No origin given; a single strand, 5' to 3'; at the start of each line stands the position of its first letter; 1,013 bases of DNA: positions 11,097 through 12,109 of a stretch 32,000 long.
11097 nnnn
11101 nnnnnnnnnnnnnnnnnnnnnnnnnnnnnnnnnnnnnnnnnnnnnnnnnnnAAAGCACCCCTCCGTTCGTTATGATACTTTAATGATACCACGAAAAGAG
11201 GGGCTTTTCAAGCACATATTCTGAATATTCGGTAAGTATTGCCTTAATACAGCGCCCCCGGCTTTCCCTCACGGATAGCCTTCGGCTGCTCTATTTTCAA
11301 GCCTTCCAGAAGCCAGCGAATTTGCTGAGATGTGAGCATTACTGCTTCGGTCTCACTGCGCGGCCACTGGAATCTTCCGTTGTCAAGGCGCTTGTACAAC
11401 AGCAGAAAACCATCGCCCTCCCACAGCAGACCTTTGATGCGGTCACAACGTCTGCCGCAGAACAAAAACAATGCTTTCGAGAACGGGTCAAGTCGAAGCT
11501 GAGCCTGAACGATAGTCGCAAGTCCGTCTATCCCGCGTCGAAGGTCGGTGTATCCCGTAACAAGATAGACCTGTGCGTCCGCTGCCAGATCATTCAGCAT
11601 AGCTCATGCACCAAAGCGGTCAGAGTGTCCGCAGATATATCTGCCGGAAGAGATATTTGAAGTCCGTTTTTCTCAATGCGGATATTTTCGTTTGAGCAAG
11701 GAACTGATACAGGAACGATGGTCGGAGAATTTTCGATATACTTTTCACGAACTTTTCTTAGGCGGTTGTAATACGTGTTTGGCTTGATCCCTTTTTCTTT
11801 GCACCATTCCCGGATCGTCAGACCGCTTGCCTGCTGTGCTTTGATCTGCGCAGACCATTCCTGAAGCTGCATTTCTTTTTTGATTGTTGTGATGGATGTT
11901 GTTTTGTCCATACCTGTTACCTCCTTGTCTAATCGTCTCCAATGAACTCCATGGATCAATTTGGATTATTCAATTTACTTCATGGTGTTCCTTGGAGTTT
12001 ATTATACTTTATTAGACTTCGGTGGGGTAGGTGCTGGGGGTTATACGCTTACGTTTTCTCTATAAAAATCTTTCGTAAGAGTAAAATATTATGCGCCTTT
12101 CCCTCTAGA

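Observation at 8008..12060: IS-within-IS: an IS1595-family element nested in tnpC of an IS66 element, with both target duplications preserved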

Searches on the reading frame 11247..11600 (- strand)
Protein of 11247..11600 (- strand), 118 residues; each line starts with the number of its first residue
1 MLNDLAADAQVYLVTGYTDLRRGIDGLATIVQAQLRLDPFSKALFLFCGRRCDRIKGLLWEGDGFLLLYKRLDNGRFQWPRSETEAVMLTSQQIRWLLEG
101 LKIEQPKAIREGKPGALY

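Call 9: search_protein_families(library=pfam, proteins=[window:11247-11600:-], max_evalue=0.01)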
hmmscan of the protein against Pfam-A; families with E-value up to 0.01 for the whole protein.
seq(118 aa): 1 family
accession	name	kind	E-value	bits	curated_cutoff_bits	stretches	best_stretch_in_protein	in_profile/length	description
PF05717.18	TnpB_IS66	-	1.4e-40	137.7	26.6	1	10-107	2-100/101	IS66 Orf2 like protein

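Call 10: search_protein_families(library=ncbifam, proteins=[window:11247-11600:-], max_evalue=0.01)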
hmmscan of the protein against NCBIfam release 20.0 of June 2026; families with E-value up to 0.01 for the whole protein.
seq(118 aa): 1 family
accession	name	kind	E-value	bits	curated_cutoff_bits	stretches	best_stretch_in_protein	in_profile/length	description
NF033819.0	IS66_TnpB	equivalog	6.9e-36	122.1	50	1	11-100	1-90/90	IS66 family insertion sequence element accessory protein TnpB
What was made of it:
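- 11244..11600 (-): tnpB (IS66 Orf2-like), 118 aa, intact. PF05717 1.4e-40; NF033819 122 bits against a cutoff of 50 (calls 9, 10)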

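Call 12: find_encoding_contigs(protein=window:11247-11600:-, flank=6000, max_places=10)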
Protein seq(118 aa) (118 aa): no gene with exactly this product is on record in the collection.

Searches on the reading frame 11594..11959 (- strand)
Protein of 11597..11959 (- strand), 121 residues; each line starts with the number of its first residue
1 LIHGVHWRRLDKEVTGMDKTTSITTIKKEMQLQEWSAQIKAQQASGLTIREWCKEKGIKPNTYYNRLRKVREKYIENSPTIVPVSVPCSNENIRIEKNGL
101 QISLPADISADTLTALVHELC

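Call 9: search_protein_families(library=pfam, proteins=[window:11597-11959:-], max_evalue=0.01)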
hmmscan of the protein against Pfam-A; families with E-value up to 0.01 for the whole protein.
seq(121 aa): 1 family
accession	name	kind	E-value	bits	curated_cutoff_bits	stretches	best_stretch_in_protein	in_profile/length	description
PF01527.26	HTH_Tnp_1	-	0.00023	21.8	24.1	1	41-92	17-67/75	Transposase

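Call 10: search_protein_families(library=ncbifam, proteins=[window:11597-11959:-], max_evalue=0.01)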
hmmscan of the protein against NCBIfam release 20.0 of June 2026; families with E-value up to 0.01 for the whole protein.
seq(121 aa): 2 families
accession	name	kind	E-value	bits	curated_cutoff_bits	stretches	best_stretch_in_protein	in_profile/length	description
NF047593.1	IS66_ISAeme5_TnpA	equivalog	1.3e-14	54.4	28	1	33-104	4-71/79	IS66 family insertion sequence element accessory protein TnpA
TIGR04111.1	BcepMu_gp16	hypoth_equivalog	0.00063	19.6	34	1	43-69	10-36/55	phage-associated protein, BcepMu gp16 family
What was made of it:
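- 11594..11911 (-): tnpA, 105 aa from the ATG preceded by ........; the open frame extends to a TTG at 11959. NF047593 54 bits against a cutoff of 28 (call 10).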

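Call 49: find_encoding_contigs(protein=window:11594-11911:-, flank=5000, max_places=6)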
Protein window:11594-11911:- (105 aa): 20 contigs read that carry it; 2 places shown.
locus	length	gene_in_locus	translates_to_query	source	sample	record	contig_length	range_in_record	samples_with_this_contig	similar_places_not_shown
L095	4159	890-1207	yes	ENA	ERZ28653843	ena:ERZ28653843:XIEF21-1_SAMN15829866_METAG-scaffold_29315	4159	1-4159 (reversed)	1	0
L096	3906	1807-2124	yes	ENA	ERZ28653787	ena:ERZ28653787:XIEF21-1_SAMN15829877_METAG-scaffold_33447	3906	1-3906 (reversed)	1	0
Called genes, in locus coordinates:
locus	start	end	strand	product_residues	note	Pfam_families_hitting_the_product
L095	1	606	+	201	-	?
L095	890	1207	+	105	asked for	-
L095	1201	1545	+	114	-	PF05717:TnpB_IS66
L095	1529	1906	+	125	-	-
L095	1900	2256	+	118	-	PF05717:TnpB_IS66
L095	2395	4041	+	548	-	PF13007:LZ_Tnp_IS66 (weak), PF13005:zf-IS66, PF03050:DDE_Tnp_IS66, PF13817:DDE_Tnp_IS66_C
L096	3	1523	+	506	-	?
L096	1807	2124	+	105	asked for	-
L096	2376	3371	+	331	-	PF03050:DDE_Tnp_IS66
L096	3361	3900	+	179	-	-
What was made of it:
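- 11594..11911 (-): The exact 105-aa product is on 20 metagenome contigs (call 49).
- tnpA and tnpB are intact (calls 9, 10, 49).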
